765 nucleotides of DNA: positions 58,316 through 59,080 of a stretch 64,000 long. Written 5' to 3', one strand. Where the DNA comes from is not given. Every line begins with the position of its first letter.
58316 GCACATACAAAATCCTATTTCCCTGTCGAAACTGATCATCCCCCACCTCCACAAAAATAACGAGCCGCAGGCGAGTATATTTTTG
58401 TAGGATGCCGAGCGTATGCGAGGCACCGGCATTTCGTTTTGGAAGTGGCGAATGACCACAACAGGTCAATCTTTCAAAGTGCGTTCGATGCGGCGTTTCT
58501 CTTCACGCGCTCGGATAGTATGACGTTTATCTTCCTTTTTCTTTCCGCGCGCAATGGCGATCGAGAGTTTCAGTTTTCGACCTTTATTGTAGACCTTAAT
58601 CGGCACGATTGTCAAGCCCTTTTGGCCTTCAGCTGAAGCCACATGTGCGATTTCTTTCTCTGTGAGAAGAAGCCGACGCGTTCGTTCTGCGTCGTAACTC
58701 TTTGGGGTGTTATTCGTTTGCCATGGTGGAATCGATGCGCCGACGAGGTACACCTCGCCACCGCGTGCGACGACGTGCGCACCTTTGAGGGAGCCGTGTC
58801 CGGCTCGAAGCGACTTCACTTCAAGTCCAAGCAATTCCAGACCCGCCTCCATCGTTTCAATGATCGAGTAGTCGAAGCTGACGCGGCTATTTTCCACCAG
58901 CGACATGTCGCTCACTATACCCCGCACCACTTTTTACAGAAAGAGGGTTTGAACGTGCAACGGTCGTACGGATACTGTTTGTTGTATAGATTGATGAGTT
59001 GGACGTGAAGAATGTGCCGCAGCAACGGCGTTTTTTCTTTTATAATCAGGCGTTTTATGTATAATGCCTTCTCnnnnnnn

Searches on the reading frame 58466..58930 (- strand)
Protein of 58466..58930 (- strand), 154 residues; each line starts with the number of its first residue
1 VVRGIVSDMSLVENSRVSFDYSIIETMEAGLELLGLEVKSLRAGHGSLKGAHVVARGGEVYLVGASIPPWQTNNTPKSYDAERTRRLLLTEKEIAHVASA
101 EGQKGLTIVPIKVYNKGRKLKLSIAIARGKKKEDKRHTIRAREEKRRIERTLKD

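Call 11: find_related_loci(query=window:58466-58930:-, collection=genome_contigs, flank=3000)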
Query window:58466-58930:- (154 aa) in genome_contigs; peptide patterns used: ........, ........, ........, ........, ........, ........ (x = any residue, [..] = any of these).
190 stretches matched a pattern; 61 encode a relative of the query (tblastn E <= 1e-3); 61 distinct loci.
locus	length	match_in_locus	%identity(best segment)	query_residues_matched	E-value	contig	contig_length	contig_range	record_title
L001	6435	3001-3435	82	9-153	2e-78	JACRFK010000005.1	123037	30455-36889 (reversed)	MAG: Candidatus Kaiserbacteria bacterium isolate NC_groundwater_1723_Pr3_B-0.1um_55_32 SR-2_scaffold_141_1388903, whole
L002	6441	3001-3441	81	8-154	3e-78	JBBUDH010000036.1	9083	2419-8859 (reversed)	MAG: Patescibacteria group bacterium isolate H43-bin093_1 H43_bin093_1_000000000036, whole genome shotgun sequence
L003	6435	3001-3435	83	9-153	6e-78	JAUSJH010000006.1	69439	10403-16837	MAG: bacterium isolate E14_metabat.bin.296 E14_k141_1450794, whole genome shotgun sequence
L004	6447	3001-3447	80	5-153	2e-77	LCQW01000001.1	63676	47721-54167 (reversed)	MAG: Candidatus Kaiserbacteria bacterium GW2011_GWA2_52_12 UY67_C0001, whole genome shotgun sequence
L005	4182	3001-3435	82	9-153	4e-77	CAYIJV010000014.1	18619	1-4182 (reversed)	MAG TPA_asm: uncultured Candidatus Saccharibacteria bacterium isolate ERP119705_co23_584 genome assembly, contig: NODE_2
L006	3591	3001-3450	80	4-153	1e-76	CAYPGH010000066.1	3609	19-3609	MAG TPA_asm: uncultured Candidatus Saccharibacteria bacterium isolate SRP050083_co2_53 genome assembly, contig: NODE_265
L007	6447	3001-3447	80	5-153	2e-76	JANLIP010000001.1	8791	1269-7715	MAG: Candidatus Kaiserbacteria bacterium isolate S40-18 k99_35575, whole genome shotgun sequence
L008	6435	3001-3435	83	9-153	6e-76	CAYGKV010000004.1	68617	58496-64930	MAG TPA_asm: uncultured Candidatus Saccharibacteria bacterium isolate ERP113451_co5_294 genome assembly, contig: NODE_78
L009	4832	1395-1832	81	9-154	1e-75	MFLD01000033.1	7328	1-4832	MAG: Candidatus Kaiserbacteria bacterium RIFCSPHIGHO2_02_FULL_49_16 rifcsphigho2_02_scaffold_42141, whole genome shotgun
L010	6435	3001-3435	81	9-153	2e-75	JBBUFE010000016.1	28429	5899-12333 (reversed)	MAG: Patescibacteria group bacterium isolate H52-bin063_1 H52_bin063_1_000000000016, whole genome shotgun sequence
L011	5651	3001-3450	79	4-153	2e-75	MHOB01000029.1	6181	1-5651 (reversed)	MAG: Candidatus Ryanbacteria bacterium RIFCSPLOWO2_12_FULL_47_9c rifcsplowo2_12_scaffold_23782, whole genome shotgun seq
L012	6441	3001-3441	80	7-153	2e-75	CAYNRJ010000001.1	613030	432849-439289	MAG TPA_asm: uncultured Candidatus Saccharibacteria bacterium isolate SRP292972_co1_88 genome assembly, contig: NODE_15_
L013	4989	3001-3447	79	5-153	2e-75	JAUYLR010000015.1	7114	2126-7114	MAG: bacterium isolate C24_metabat.bin.43 C24_k141_299515, whole genome shotgun sequence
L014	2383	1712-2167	79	2-154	4e-77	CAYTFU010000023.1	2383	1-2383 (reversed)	MAG TPA_asm: uncultured Candidatus Saccharibacteria bacterium isolate ERP113451_co1_10 genome assembly, contig: NODE_787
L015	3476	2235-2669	81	9-153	3e-75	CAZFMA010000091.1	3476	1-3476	MAG TPA_asm: uncultured Candidatus Saccharibacteria bacterium isolate binchicken_co203_568 genome assembly, contig: k141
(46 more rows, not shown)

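Call 19: find_related_loci(query=window:58466-58930:-, collection=metagenome_contigs, flank=2500)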
Query window:58466-58930:- (154 aa) in metagenome_contigs; peptide patterns used: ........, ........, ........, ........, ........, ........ (x = any residue, [..] = any of these).
308 stretches matched a pattern; 116 encode a relative of the query (tblastn E <= 1e-3); the best 80 are kept; 80 distinct loci.
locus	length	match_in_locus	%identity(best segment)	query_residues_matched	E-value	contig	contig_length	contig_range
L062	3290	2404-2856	81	3-153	7e-80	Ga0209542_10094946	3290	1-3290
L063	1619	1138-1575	81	8-153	2e-82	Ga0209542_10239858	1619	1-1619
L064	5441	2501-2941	81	8-154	2e-78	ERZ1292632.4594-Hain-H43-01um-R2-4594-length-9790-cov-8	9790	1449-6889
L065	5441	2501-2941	81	8-154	2e-78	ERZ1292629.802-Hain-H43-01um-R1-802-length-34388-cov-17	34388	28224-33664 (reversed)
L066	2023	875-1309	83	9-153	2e-80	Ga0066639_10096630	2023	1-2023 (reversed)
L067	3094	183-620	83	9-154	1e-78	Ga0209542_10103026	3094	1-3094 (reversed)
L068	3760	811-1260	81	4-153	7e-78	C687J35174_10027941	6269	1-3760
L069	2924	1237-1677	80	7-153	3e-78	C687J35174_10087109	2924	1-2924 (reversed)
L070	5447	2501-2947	80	5-153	2e-77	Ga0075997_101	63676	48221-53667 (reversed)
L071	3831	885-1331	80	5-153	2e-77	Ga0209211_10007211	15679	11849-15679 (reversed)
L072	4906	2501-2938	82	9-154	1e-77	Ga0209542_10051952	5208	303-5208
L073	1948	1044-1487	80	6-153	4e-80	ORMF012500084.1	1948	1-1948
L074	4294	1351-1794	81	6-153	3e-77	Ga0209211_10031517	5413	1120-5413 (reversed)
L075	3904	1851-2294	81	6-153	3e-77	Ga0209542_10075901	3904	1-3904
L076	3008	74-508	81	9-153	5e-77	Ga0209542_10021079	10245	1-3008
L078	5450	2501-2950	80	4-153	2e-76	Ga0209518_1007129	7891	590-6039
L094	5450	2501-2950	79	4-153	1e-75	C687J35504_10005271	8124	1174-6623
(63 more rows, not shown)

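Call 29: find_encoding_contigs(protein=window:58466-58906:-, flank=3000, max_places=10)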
Protein window:58466-58906:- (146 aa): 1 contig read that carries it; 1 place shown.
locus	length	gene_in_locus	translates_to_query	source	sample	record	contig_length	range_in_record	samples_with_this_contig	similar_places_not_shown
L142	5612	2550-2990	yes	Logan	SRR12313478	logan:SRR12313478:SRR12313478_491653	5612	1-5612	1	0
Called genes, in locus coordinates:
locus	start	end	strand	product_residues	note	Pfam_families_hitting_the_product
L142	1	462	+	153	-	?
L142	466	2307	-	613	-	PF06068:TIP49 (faint), PF00004:AAA, PF17862:AAA_lid_3, PF01434:Peptidase_M41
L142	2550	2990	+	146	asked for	PF01668:SmpB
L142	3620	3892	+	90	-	-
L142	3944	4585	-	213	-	PF06736:TMEM175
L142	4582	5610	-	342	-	?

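Call 31: find_homologous_proteins(query=window:58466-58906:-, max_evalue=1e-40)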
Query window:58466-58906:- (146 aa): 2533 proteins with E <= 1e-40 among 3270 candidates; the best 120 are listed.
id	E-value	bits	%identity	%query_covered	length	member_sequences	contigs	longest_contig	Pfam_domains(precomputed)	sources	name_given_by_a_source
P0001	1.1e-86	306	100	100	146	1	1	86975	PF01668.24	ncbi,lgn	-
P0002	6.9e-73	261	85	100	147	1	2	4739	PF01668.24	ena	-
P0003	1.2e-72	260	86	99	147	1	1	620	PF01668.24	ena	-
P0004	3.0e-72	259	84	100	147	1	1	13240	PF01668.24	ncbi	-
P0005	8.5e-72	257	84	99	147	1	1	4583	PF01668.24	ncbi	-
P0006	1.0e-71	257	84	99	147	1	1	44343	PF01668.24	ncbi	-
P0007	1.3e-71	257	84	99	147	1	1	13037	PF01668.24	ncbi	-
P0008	2.8e-71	256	83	99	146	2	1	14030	PF01668.24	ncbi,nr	ncbi:MAG: SsrA-binding protein SmpB [bacterium]|nr:SsrA-binding protein SmpB [bacterium]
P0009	2.8e-71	256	82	99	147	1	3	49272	PF01668.24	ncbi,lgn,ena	-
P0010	3.8e-71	255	84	99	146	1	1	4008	PF01668.24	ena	-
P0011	4.9e-71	255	83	99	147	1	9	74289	PF01668.24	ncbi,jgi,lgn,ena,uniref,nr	ncbi:SsrA-binding protein [Candidatus Kaiserbacteria bacterium RIFCSPHIGHO2_01_FULL_55_17]|uniref:Ss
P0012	5.2e-71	255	84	99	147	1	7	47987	PF01668.24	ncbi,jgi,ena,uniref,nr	ncbi:SsrA-binding protein [Candidatus Kaiserbacteria bacterium RIFCSPHIGHO2_02_FULL_54_11b]|uniref:S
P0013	5.6e-71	255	83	100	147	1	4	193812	PF01668.24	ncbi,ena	-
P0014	6.7e-71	254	83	99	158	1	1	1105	PF01668.24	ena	-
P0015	9.8e-71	254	81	99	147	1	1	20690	PF01668.24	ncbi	-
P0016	1.1e-70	254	83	100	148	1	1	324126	PF01668.24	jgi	jgi:SsrA-binding protein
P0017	1.6e-70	253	83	100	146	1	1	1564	PF01668.24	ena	-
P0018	1.7e-70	253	81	99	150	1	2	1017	PF01668.24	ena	-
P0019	1.7e-70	253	81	99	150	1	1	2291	PF01668.24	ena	-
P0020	1.8e-70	253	81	99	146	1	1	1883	PF01668.24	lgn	-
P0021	3.3e-70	252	81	99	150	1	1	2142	PF01668.24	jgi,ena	-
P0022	3.3e-70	252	81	99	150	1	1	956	PF01668.24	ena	-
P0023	3.5e-70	252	83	100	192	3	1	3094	PF01668.24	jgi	-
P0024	3.7e-70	252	84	99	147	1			PF01668.24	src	-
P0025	4.0e-70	252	82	99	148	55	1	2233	PF01668.24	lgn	-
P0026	4.9e-70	252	82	100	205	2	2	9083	PF01668.24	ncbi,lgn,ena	-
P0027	5.0e-70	252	83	99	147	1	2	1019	PF01668.24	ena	-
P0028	8.1e-70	251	80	100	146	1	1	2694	PF01668.24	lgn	-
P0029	8.2e-70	251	82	100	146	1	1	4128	PF01668.24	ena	-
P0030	9.2e-70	251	82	99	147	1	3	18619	PF01668.24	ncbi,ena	-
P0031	1.0e-69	251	81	99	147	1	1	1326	PF01668.24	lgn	-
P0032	1.0e-69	251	81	99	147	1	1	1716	PF01668.24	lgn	-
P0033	1.1e-69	250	82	100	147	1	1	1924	PF01668.24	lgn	-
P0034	1.2e-69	250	81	99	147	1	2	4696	PF01668.24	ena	-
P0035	1.2e-69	250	83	99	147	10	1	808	PF01668.24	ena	-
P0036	1.4e-69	250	83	99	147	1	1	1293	PF01668.24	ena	-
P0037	1.5e-69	250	81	99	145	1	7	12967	PF01668.24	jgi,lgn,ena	-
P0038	1.5e-69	250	82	99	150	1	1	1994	PF01668.24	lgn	-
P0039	1.5e-69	250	83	99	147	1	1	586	PF01668.24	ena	-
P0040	2.0e-69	250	83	99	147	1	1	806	PF01668.24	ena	-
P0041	2.5e-69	249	82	99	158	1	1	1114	PF01668.24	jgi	jgi:SsrA-binding protein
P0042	2.5e-69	249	81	99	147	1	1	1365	PF01668.24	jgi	jgi:SsrA-binding protein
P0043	2.8e-69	249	81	99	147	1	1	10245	PF01668.24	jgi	-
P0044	3.1e-69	249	82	99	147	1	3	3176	PF01668.24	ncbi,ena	-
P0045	3.4e-69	249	83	99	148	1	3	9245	PF01668.24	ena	-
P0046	3.4e-69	249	81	99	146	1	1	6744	PF01668.24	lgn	-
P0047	4.4e-69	249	82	99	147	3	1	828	PF01668.24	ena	-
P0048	4.5e-69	248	81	99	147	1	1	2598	PF01668.24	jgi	jgi:SsrA-binding protein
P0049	5.7e-69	248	81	99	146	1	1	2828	PF01668.24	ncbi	-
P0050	5.7e-69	248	82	99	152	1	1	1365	PF01668.24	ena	-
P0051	5.7e-69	248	82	99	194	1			PF01668.24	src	-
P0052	7.0e-69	248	81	99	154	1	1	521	PF01668.24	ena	-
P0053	7.4e-69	248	82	100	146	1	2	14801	PF01668.24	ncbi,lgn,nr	ncbi:SsrA-binding protein SmpB [Candidatus Kaiserbacteria bacterium]|nr:SsrA-binding protein SmpB [C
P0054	7.5e-69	248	83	99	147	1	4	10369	PF01668.24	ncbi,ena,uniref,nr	ncbi:SsrA-binding protein [Candidatus Kaiserbacteria bacterium RIFCSPHIGHO2_02_FULL_55_20]|uniref:Ss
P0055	7.5e-69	248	81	99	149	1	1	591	PF01668.24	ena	-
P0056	7.6e-69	248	81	99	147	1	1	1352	PF01668.24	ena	-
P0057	7.7e-69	248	82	99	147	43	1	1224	PF01668.24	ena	-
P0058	8.1e-69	248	81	99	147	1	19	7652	PF01668.24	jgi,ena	-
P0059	8.1e-69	248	82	100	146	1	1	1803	PF01668.24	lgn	-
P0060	8.2e-69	248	81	99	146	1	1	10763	PF01668.24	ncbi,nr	ncbi:SsrA-binding protein SmpB [Candidatus Kaiserbacteria bacterium]|nr:SsrA-binding protein SmpB [C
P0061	8.6e-69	248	83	99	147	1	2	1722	PF01668.24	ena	-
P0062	9.4e-69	247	81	99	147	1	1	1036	PF01668.24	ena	-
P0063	9.9e-69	247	81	99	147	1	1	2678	PF01668.24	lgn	-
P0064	1.0e-68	247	83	99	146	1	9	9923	PF01668.24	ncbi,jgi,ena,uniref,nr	ncbi:SsrA-binding protein [Candidatus Kaiserbacteria bacterium RIFCSPLOWO2_01_FULL_54_24]|uniref:Ssr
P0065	1.0e-68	247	81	99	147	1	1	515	PF01668.24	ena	-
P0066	1.0e-68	247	83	99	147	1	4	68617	PF01668.24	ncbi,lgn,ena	-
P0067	1.1e-68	247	81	99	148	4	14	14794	PF01668.24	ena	-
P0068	1.1e-68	247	80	100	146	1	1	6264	PF01668.24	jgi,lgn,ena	-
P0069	1.1e-68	247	80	99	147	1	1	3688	PF01668.24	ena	-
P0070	1.3e-68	247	79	99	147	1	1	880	PF01668.24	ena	-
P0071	1.3e-68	247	81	100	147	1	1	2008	PF01668.24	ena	-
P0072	1.3e-68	247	81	99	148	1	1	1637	PF01668.24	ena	-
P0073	1.4e-68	247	79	99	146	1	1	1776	PF01668.24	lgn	-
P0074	1.4e-68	247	83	99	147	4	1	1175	PF01668.24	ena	-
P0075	1.4e-68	247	80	100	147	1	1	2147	PF01668.24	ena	-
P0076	1.5e-68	247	81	100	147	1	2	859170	PF01668.24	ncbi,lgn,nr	ncbi:MAG: SsrA-binding protein SmpB [Candidatus Kaiserbacteria bacterium]|nr:MAG: SsrA-binding prote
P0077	1.5e-68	247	82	100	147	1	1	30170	PF01668.24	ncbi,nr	ncbi:MAG: SsrA-binding protein SmpB [bacterium]|nr:SsrA-binding protein SmpB [bacterium]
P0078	1.5e-68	247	83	99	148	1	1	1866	PF01668.24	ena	-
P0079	1.6e-68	247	82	99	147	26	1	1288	PF01668.24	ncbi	-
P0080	1.6e-68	247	81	99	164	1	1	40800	PF01668.24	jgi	jgi:SsrA-binding protein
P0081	1.9e-68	246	83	99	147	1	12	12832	PF01668.24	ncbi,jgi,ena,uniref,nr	ncbi:SsrA-binding protein [Candidatus Kaiserbacteria bacterium RIFCSPLOWO2_01_FULL_54_20]|uniref:Ssr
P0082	1.9e-68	246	82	100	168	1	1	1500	PF01668.24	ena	-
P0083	1.9e-68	246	79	99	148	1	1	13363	PF01668.24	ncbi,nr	ncbi:MAG: SsrA-binding protein SmpB [bacterium]|nr:SsrA-binding protein SmpB [bacterium]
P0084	2.0e-68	246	81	99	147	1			PF01668.24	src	-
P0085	2.0e-68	246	82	99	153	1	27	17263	PF01668.24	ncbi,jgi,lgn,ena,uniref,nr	ncbi:MAG: SsrA-binding protein [Candidatus Adlerbacteria bacterium GW2011_GWC1_50_9]|uniref:SsrA-bin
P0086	2.1e-68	246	81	100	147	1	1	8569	PF01668.24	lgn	-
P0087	2.3e-68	246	81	99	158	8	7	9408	PF01668.24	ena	-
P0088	2.4e-68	246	82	100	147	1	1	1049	PF01668.24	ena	-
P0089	2.4e-68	246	81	100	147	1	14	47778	PF01668.24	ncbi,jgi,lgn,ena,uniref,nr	ncbi:MAG: SsrA-binding protein [Candidatus Kaiserbacteria bacterium GW2011_GWA2_49_19]|uniref:SsrA-b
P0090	2.5e-68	246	81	100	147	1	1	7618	PF01668.24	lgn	-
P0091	2.5e-68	246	79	89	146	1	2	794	PF01668.24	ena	-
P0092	2.9e-68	246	81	99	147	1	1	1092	PF01668.24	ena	-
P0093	3.2e-68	246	80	99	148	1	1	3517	PF01668.24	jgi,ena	-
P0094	3.4e-68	246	81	99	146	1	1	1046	PF01668.24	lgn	-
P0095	3.7e-68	246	80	99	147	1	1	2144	PF01668.24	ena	-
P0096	4.0e-68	245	80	99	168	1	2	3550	PF01668.24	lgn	-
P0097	4.1e-68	245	79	99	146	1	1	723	PF01668.24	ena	-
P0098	4.4e-68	245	81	99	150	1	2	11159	PF01668.24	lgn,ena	-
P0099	4.4e-68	245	81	99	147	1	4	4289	PF01668.24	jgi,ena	-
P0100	4.4e-68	245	81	99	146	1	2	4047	PF01668.24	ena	-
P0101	5.5e-68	245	81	99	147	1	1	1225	PF01668.24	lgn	-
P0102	5.5e-68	245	80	99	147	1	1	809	PF01668.24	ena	-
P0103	5.6e-68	245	80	99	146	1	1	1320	PF01668.24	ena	-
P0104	5.7e-68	245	79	100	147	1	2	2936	PF01668.24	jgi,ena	-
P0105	5.7e-68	245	81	99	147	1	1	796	PF01668.24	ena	-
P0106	5.8e-68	245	82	89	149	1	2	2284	PF01668.24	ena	-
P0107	5.9e-68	245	81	89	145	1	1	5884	PF01668.24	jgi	jgi:SsrA-binding protein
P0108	5.9e-68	245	80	99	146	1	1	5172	PF01668.24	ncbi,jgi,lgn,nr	ncbi:MAG TPA: SsrA-binding protein SmpB [Candidatus Paceibacterota bacterium]|jgi:SsrA-binding prote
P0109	6.0e-68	245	79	100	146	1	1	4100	PF01668.24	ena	-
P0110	6.1e-68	245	79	99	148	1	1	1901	PF01668.24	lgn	-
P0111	6.2e-68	245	81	99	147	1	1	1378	PF01668.24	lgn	-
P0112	6.4e-68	245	82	99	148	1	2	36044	PF01668.24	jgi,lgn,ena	-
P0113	6.8e-68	245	81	99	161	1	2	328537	PF01668.24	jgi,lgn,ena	-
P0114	6.8e-68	245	81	99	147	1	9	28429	PF01668.24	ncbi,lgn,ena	ncbi:MAG: SsrA-binding protein SmpB [Patescibacteria group bacterium]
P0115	6.9e-68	245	82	99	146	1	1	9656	PF01668.24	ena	-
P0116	7.0e-68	245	81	99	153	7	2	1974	PF01668.24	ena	-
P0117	7.2e-68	245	80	99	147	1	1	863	PF01668.24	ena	-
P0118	7.7e-68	244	79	99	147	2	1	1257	PF01668.24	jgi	-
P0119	7.8e-68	244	81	97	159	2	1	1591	PF01668.24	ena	-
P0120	8.5e-68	244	80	99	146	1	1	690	PF01668.24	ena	-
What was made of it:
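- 58466..58906 (-): smpB coding sequence (ATG 58906 to TGA 58468-58466; an upstream GTG at 58930 is an alternative start). The exact 146-aa product is on record with Pfam PF01668 SmpB (calls 29, 31). It is 80-86% identical to Candidatus Kaiserbacteria SmpB (calls 11, 31).
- On RNase III-type processing stem flanking a stable RNA: No relative closer than 86% SmpB identity is available (call 31).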

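Call 32: find_encoding_contigs(protein=P0002, flank=2500, max_places=2)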
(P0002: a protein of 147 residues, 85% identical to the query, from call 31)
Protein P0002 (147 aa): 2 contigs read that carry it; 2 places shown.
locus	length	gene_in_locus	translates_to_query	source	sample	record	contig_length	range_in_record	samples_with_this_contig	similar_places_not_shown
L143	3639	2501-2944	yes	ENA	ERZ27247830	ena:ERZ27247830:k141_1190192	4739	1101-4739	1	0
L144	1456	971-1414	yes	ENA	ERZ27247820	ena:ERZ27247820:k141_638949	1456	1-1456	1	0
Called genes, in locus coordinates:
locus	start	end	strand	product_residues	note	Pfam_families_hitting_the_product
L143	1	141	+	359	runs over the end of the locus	PF01979:Amidohydro_1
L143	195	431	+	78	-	-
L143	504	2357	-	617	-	PF06068:TIP49 (faint), PF00004:AAA, PF17862:AAA_lid_3, PF01434:Peptidase_M41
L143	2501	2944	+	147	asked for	PF01668:SmpB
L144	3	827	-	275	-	?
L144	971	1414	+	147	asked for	PF01668:SmpB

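Call 33: find_encoding_contigs(protein=P0004, flank=2500, max_places=2)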
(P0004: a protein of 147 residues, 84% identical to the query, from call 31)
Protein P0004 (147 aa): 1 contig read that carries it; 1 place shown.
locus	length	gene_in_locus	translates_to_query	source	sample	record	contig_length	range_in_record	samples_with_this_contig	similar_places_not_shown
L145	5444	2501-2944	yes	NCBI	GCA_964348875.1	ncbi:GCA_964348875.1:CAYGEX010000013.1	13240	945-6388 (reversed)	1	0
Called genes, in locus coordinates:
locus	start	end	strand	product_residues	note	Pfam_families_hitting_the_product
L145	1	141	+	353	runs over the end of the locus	PF01979:Amidohydro_1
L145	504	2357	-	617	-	PF06068:TIP49 (faint), PF00004:AAA, PF17862:AAA_lid_3, PF01434:Peptidase_M41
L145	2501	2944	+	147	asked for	PF01668:SmpB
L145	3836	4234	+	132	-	PF00156:Pribosyltran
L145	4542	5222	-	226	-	PF13739:PdaC (weak), PF11738:DUF3298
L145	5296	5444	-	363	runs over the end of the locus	?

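Call 34: find_encoding_contigs(protein=P0006, flank=2500, max_places=2)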
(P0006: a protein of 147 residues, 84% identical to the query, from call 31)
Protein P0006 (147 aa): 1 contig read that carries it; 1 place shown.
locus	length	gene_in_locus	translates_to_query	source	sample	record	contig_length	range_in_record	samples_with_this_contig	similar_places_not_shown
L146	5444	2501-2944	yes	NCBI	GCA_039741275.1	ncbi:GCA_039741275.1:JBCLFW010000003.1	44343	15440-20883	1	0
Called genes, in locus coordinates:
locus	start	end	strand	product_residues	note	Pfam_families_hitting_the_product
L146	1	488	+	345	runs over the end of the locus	PF01979:Amidohydro_1 (faint)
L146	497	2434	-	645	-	PF06068:TIP49 (faint), PF00004:AAA, PF17862:AAA_lid_3, PF01434:Peptidase_M41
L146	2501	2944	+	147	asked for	PF01668:SmpB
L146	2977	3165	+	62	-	-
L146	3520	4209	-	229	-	PF11738:DUF3298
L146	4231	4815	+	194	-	PF00565:SNase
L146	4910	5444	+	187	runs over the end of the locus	PF05198:IF3_N, PF00707:IF3_C (weak)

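Call 35: find_encoding_contigs(protein=P0007, flank=2500, max_places=2)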
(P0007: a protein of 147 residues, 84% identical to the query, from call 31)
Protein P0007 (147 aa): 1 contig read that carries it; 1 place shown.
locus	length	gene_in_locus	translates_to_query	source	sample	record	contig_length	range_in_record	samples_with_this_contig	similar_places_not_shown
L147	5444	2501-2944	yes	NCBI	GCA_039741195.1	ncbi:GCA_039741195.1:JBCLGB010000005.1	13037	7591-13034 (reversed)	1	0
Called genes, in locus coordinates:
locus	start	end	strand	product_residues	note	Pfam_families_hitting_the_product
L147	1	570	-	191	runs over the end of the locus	?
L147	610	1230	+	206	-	PF01734:Patatin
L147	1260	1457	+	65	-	-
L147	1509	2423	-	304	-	PF07676:PD40 (faint)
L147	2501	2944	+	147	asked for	PF01668:SmpB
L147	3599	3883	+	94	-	PF01541:GIY-YIG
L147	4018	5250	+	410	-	-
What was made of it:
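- A GIY-YIG ORF lies after the tmRNA in L147 (call 35).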

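Call 36: find_encoding_contigs(protein=P0005, flank=2500, max_places=2)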
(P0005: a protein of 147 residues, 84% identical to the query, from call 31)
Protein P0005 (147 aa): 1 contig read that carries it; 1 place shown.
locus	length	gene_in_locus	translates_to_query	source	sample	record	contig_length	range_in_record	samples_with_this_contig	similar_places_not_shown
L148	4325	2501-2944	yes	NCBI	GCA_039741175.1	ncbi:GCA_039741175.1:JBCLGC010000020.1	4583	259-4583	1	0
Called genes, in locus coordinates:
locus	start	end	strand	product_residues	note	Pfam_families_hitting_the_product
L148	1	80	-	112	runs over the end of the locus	?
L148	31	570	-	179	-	PF06480:FtsH_ext (weak)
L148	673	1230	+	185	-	PF01734:Patatin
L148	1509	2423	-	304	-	PF07676:PD40 (faint)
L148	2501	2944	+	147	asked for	PF01668:SmpB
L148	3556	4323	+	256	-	?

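Call 63: search_protein_families(library=pfam, proteins=[L094:3411-3989:-, L078:4167-5084:-], max_evalue=0.01)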
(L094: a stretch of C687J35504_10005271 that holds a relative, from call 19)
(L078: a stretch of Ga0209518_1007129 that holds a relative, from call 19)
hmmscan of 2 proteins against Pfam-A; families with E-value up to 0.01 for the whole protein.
L094:3411-3989:- (192 aa): 2 families
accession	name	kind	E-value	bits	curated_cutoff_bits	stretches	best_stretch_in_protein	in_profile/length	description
PF00961.24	LAGLIDADG_1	-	1.3e-06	29.7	23.1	1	66-151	1-86/102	LAGLIDADG endonuclease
PF14528.11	LAGLIDADG_3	-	0.0014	19.3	22.5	1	62-120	3-55/82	LAGLIDADG-like domain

L078:4167-5084:- (305 aa): 16 families
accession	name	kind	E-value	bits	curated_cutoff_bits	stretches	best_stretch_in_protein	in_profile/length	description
PF13847.12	Methyltransf_31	-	6.4e-23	81.5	27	1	83-200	4-126/145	Methyltransferase domain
PF08241.18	Methyltransf_11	-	6.7e-21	75.2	21.2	1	87-183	1-94/95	Methyltransferase domain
PF13649.12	Methyltransf_25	-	4.4e-19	69.4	27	1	86-180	1-97/97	Methyltransferase domain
PF08242.18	Methyltransf_12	-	2.2e-16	60.8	30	1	87-182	1-98/98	Methyltransferase domain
PF01209.24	Ubie_methyltran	-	2.3e-12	47.2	20.1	1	74-185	39-152/233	ubiE/COQ5 methyltransferase family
PF13489.12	Methyltransf_23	-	7.7e-09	35.9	27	1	84-186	24-118/164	Methyltransferase domain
PF02390.23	Methyltransf_4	-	1.5e-06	28.3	24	1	85-156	4-79/173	Putative methyltransferase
PF07021.18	MetW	-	6.9e-06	26.3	21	1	73-178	6-104/193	Methionine biosynthesis protein MetW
PF06080.18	DUF938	-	3.9e-05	23.9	27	1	76-191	20-144/202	Protein of unknown function (DUF938)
PF02527.21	GidB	-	7.4e-05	22.6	27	1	82-202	49-164/184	rRNA small subunit methyltransferase G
PF13578.12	Methyltransf_24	-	0.00033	21.9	26.3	1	88-182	2-100/105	Methyltransferase domain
PF20922.3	Anamorsin_N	-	0.0028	17.8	27.1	1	143-204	45-109/163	Anamorsin, N-terminal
PF21447.3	Ppx-GppA_III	-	0.006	16.9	27.3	0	185-253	34-106/177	Ppx/GppA phosphatase, domain III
PF05148.21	Methyltransf_8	-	0.0061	16.9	27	0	133-218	107-185/219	Hypothetical methyltransferase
PF05175.20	MTS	-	0.0064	16.6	23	0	74-154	23-103/170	Methyltransferase small domain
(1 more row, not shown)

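Call 64: list_cluster_members(proteins=[P0001])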
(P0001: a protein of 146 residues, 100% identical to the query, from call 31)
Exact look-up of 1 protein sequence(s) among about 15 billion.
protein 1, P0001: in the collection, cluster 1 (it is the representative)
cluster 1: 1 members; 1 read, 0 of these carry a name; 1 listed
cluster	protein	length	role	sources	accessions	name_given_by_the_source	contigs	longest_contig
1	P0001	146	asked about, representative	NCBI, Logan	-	-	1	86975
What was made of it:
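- Tried and rejected: I scanned genome_contigs (call 11) and metagenome_contigs (call 19) with SmpB, searched the 5.8-billion-protein collection (call 31), and made exact-protein look-ups (calls 29, 32-36, 64).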
